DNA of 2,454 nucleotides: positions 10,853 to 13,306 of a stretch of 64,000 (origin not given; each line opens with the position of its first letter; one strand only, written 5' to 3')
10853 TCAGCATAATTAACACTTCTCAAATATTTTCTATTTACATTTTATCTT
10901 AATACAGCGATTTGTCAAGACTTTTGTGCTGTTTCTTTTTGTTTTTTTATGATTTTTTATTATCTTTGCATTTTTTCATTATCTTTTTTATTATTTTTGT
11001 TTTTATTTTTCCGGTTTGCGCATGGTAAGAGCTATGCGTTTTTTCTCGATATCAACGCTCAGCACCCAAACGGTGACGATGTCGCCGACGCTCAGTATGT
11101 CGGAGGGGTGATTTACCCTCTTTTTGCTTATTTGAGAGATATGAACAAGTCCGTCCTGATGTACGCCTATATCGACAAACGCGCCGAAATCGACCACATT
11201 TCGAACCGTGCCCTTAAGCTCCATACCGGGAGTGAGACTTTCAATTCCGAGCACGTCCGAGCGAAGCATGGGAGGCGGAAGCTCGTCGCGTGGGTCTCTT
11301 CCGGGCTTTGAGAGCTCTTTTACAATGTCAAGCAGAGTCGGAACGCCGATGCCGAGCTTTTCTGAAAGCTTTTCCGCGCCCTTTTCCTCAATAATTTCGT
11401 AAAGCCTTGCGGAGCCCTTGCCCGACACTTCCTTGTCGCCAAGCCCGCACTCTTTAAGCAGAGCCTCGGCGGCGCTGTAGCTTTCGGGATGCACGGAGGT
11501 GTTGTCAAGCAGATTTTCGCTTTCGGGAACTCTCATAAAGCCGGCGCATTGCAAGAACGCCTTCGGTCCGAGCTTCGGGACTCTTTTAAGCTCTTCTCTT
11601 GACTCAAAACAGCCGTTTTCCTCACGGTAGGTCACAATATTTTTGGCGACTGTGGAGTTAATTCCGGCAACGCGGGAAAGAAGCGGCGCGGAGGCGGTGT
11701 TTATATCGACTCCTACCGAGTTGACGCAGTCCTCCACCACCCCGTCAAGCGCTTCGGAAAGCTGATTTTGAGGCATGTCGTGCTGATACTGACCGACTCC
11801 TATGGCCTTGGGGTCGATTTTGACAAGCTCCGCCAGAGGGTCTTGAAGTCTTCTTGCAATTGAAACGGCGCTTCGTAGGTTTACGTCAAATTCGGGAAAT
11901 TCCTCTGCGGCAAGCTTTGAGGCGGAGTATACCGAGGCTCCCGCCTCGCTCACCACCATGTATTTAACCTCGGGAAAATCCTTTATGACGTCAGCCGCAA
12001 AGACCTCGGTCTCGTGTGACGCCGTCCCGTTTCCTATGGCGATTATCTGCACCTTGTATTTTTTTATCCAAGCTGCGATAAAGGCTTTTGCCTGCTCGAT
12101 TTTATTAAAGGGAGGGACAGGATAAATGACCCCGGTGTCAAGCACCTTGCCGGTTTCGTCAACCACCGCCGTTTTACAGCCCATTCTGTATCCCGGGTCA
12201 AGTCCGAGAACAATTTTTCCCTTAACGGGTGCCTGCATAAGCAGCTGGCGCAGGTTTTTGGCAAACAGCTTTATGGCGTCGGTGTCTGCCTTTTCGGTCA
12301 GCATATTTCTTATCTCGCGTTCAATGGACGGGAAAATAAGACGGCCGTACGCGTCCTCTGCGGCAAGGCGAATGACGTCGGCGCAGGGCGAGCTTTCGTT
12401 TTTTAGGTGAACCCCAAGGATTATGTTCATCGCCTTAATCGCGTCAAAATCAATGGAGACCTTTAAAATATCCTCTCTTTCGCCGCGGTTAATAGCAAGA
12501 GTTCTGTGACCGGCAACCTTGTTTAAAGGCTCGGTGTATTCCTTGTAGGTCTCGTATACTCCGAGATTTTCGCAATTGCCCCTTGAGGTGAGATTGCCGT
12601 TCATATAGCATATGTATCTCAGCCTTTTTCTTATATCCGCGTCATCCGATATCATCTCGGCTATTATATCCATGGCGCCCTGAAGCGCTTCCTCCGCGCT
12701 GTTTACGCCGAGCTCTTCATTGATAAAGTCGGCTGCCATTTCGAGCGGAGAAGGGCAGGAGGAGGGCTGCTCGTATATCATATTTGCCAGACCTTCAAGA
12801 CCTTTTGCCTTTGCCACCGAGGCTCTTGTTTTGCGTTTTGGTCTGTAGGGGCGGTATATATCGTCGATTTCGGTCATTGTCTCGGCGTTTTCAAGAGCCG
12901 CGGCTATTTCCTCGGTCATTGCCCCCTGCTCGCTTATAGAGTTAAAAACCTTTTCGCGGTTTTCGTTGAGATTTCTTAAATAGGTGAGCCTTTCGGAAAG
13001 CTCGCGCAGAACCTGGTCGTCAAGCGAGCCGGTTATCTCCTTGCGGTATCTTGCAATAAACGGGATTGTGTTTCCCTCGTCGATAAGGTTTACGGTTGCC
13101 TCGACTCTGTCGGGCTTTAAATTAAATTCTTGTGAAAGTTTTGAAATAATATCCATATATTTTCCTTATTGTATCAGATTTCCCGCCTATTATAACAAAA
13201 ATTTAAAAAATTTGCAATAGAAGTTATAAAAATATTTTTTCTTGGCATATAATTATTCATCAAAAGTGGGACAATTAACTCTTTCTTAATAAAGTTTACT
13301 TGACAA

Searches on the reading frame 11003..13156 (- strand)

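Call 45: search_protein_families(library=ncbifam, proteins=[window:11003-13156:-], max_evalue=1e-10)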
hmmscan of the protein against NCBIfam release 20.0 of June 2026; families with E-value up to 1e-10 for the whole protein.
window:11003-13156:- (717 aa): 20 families
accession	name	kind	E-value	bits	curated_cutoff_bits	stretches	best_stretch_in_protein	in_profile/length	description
NF005208.0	PRK06676.1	equivalog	1.5e-23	83.4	368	1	638-714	188-263/391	30S ribosomal protein S1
NF004954.0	PRK06299.1-4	equivalog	6.2e-21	74.2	727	1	638-713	186-260/560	30S ribosomal protein S1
NF004952.0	PRK06299.1-2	equivalog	2.1e-20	72.5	524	1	638-713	213-287/580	30S ribosomal protein S1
NF000907.0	PRK00087.1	equivalog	3.4e-20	71.8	624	1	639-714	474-548/671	bifunctional 4-hydroxy-3-methylbut-2-enyl diphosphate reductase/30S ribosomal protein S1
NF004951.0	PRK06299.1-1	equivalog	8.2e-20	70.7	918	1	638-713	186-260/556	30S ribosomal protein S1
NF004953.0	PRK06299.1-3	equivalog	1.7e-19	69.6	720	1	638-714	208-283/580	30S ribosomal protein S1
TIGR00717.1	rpsA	equivalog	7e-19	67.8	577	1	638-714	182-257/516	30S ribosomal protein S1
NF005911.0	PRK07899.1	equivalog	8.5e-19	67.6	691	1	639-713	204-277/486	30S ribosomal protein S1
NF004955.0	PRK06299.1-5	equivalog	2.7e-18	65.5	878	1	638-714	193-268/566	30S ribosomal protein S1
NF010379.0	PRK13806.1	equivalog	3.4e-17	62.2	648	1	640-714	289-364/491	30S ribosomal protein S1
NF005973.0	PRK08059.1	equivalog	1.5e-16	60.6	148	1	641-714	5-78/123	S1 domain-containing post-transcriptional regulator GSP13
NF040579.1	S1_dom_CvfD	subfamily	2.8e-16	59.8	117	1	643-716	3-76/113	CvfD/Ygs/GSP13 family RNA-binding post-transcriptional regulator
NF008805.1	PRK11824.1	equivalog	2.1e-15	56.1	471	1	642-713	611-681/683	polyribonucleotide nucleotidyltransferase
NF006363.0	PRK08582.1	equivalog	2.6e-15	56.8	171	1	643-715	5-76/140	S1 domain-containing RNA-binding protein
TIGR03591.1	polynuc_phos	equivalog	2.8e-15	55.8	525.05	1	643-713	618-687/689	polyribonucleotide nucleotidyltransferase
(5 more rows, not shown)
